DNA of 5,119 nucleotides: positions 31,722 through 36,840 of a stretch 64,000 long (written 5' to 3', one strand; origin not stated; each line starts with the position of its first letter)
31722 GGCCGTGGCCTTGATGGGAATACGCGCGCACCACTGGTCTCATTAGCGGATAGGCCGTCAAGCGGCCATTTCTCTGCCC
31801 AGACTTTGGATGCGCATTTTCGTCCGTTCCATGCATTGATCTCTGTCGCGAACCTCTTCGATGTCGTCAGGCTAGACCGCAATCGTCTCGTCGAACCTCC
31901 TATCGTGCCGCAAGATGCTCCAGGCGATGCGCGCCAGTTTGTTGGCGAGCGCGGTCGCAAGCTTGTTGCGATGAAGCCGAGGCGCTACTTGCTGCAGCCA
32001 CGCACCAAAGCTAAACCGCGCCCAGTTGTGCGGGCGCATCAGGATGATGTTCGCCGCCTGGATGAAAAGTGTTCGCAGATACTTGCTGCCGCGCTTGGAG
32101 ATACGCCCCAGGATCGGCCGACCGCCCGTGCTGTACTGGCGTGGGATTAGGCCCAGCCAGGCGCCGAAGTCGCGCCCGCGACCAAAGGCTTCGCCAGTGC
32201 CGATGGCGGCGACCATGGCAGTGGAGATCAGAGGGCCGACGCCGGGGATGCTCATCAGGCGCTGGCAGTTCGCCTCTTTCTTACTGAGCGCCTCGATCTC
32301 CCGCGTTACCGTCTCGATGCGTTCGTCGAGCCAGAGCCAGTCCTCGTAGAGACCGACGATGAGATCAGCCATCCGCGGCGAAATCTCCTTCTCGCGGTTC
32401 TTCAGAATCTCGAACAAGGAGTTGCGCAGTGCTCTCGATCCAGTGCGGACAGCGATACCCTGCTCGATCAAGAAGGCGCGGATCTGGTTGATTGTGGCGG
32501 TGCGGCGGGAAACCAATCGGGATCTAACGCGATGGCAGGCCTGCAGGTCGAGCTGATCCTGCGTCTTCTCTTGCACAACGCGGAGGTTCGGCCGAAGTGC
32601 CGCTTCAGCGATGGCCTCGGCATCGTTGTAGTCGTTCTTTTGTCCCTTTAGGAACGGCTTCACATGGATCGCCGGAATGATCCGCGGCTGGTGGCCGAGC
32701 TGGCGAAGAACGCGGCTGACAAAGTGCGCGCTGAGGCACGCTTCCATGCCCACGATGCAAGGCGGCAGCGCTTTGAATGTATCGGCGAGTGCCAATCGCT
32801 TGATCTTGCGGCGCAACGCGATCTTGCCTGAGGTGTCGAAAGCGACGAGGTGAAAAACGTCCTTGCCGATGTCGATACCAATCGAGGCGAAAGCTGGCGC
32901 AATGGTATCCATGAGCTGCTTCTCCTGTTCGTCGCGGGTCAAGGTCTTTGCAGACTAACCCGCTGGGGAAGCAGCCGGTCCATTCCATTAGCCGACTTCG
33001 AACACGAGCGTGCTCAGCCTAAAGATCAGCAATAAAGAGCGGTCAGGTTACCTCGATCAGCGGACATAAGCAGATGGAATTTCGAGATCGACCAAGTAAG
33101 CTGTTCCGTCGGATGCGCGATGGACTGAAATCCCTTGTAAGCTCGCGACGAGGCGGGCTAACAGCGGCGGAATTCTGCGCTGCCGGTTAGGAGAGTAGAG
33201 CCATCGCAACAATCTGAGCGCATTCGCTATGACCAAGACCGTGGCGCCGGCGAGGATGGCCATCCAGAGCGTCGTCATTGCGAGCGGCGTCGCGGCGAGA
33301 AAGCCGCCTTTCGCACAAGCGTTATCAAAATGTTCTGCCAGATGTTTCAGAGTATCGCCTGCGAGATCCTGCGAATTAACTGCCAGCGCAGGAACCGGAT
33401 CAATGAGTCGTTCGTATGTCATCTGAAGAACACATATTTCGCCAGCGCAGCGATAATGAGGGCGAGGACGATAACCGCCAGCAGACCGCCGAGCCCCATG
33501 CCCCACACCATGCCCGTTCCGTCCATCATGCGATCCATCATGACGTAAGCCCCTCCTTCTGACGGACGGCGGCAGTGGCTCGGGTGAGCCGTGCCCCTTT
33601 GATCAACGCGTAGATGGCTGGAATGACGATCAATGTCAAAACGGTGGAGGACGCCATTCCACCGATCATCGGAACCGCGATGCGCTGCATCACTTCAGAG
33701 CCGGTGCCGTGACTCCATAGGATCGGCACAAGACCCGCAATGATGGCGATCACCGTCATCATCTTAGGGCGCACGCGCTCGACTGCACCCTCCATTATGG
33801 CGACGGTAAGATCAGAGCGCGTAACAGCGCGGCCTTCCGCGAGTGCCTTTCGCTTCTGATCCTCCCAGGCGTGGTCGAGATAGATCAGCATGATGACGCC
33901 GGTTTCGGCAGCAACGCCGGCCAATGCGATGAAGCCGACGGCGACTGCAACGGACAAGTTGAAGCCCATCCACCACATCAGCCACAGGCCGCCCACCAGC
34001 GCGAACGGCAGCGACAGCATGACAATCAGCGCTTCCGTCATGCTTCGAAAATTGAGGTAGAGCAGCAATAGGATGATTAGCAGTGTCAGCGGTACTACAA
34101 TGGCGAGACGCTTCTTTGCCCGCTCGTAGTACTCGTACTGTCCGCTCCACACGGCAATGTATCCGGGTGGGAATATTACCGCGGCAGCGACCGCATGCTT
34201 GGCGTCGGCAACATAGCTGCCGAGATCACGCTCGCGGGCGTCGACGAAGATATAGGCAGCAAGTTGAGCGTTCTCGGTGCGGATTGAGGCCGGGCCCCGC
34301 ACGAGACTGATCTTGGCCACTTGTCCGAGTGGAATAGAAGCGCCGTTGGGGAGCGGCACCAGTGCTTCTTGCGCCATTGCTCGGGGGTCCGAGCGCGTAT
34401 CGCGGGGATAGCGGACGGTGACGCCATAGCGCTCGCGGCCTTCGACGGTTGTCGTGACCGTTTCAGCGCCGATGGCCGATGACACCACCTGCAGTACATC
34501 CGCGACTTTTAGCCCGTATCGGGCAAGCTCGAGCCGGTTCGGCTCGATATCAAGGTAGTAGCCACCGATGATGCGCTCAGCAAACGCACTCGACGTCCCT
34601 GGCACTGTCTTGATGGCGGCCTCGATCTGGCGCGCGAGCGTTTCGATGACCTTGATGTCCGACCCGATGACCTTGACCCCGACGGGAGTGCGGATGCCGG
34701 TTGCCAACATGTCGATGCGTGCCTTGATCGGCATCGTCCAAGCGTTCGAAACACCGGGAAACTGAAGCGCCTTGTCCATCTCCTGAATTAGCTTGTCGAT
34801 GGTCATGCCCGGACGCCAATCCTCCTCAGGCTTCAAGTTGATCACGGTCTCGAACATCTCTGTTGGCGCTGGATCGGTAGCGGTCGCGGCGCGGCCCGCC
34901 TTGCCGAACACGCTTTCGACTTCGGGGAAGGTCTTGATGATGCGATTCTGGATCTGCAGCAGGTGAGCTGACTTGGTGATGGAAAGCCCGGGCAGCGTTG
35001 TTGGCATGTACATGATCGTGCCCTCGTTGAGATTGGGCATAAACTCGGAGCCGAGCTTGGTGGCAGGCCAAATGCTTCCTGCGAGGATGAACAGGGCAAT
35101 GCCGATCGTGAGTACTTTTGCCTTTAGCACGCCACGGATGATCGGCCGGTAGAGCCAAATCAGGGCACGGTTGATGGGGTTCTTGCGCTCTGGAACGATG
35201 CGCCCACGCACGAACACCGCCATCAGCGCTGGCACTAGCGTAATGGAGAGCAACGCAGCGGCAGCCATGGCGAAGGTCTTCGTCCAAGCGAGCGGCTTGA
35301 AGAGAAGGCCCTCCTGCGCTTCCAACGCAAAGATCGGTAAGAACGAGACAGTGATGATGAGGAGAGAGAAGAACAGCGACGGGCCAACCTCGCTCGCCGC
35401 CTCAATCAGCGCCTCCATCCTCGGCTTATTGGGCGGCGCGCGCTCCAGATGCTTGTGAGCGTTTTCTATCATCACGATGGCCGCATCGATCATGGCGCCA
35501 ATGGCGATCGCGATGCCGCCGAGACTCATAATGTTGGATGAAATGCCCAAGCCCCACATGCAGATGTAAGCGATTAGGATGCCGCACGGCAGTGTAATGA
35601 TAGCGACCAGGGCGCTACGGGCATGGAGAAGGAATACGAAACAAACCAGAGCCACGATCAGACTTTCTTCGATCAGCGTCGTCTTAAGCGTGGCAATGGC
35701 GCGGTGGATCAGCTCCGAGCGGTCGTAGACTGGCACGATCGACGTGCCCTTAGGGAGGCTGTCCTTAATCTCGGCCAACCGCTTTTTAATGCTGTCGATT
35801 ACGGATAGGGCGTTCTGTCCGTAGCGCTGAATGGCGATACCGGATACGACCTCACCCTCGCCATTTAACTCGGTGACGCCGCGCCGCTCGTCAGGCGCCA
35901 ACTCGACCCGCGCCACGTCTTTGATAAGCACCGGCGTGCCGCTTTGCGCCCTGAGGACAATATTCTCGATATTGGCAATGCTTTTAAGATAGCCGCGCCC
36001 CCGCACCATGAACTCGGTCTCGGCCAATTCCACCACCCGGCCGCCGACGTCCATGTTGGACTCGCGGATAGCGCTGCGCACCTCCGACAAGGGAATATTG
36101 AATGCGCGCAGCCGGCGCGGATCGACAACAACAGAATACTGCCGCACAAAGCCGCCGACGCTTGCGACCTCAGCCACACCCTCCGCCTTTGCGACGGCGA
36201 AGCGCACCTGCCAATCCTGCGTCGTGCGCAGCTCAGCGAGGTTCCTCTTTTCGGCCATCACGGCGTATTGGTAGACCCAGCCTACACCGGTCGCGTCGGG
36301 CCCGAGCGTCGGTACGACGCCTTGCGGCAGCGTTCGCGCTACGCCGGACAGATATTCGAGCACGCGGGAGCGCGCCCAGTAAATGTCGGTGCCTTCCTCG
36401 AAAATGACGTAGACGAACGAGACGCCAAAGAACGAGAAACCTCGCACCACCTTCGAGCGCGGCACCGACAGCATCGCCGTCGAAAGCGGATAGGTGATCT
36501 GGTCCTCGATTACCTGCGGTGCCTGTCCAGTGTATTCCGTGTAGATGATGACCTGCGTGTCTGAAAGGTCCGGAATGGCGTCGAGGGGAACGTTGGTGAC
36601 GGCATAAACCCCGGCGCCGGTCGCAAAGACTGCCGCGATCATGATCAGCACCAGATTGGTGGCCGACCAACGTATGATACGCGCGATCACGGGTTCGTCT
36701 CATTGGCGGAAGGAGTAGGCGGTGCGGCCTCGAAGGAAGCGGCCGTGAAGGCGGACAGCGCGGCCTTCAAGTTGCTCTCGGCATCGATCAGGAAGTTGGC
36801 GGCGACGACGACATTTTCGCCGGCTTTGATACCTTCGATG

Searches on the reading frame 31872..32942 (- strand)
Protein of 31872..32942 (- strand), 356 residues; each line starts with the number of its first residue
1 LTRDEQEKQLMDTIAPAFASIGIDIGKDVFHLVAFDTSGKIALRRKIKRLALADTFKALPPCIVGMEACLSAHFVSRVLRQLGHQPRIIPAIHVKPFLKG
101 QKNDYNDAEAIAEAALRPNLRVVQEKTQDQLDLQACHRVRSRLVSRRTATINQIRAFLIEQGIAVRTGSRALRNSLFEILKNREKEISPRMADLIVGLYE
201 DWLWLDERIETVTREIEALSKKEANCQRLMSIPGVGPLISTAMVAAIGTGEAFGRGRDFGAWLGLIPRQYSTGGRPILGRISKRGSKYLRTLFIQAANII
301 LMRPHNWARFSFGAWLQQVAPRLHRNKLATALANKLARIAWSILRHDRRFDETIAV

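Call 57: search_protein_families(library=pfam, proteins=[window:31872-32942:-], max_evalue=0.01)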
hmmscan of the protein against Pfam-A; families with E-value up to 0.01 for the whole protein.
window:31872-32942:- (356 aa): 2 families
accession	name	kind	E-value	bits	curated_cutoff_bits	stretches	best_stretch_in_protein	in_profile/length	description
PF02371.22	Transposase_20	-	9.9e-24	84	21.3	1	226-307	1-81/87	Transposase IS116/IS110/IS902 family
PF01548.23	DEDD_Tnp_IS110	-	1.9e-20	73.6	29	1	21-158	1-150/155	Transposase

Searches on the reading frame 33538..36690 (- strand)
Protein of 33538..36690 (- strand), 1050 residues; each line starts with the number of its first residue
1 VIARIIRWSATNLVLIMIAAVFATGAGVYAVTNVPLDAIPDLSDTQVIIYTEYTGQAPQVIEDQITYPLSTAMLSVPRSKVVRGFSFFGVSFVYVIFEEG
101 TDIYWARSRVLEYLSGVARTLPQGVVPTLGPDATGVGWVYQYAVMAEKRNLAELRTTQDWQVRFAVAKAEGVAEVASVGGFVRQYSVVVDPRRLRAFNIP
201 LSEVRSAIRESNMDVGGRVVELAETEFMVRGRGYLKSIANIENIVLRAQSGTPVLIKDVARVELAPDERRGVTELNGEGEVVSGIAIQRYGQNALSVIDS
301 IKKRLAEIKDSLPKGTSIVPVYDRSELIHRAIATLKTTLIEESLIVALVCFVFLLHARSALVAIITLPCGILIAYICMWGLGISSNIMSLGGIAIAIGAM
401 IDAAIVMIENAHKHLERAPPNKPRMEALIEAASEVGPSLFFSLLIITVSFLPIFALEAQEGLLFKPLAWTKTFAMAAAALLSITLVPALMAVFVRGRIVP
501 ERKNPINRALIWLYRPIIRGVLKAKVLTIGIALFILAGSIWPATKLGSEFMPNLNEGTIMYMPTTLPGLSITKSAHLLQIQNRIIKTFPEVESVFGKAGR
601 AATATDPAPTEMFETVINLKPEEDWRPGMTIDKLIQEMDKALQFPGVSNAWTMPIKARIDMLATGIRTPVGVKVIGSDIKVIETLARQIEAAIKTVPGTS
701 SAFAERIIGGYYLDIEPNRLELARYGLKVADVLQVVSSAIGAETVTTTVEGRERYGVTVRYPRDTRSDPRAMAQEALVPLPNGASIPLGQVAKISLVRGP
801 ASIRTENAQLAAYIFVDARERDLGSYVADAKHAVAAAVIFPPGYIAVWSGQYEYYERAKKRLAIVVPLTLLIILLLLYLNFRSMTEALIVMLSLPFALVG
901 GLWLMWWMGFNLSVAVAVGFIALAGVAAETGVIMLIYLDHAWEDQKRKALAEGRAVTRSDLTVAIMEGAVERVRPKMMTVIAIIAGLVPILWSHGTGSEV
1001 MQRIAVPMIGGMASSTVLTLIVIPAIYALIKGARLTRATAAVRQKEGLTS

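Call 57: search_protein_families(library=pfam, proteins=[window:33538-36690:-], max_evalue=0.01)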
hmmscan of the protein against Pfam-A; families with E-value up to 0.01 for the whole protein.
window:33538-36690:- (1050 aa): 2 families
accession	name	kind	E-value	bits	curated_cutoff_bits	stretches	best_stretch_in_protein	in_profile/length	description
PF00873.25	ACR_tran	-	2e-235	784.3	28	1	11-1031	7-1021/1021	AcrB/AcrD/AcrF family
PF03176.21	MMPL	-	8e-06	25.4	20.5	1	339-503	146-312/333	MMPL family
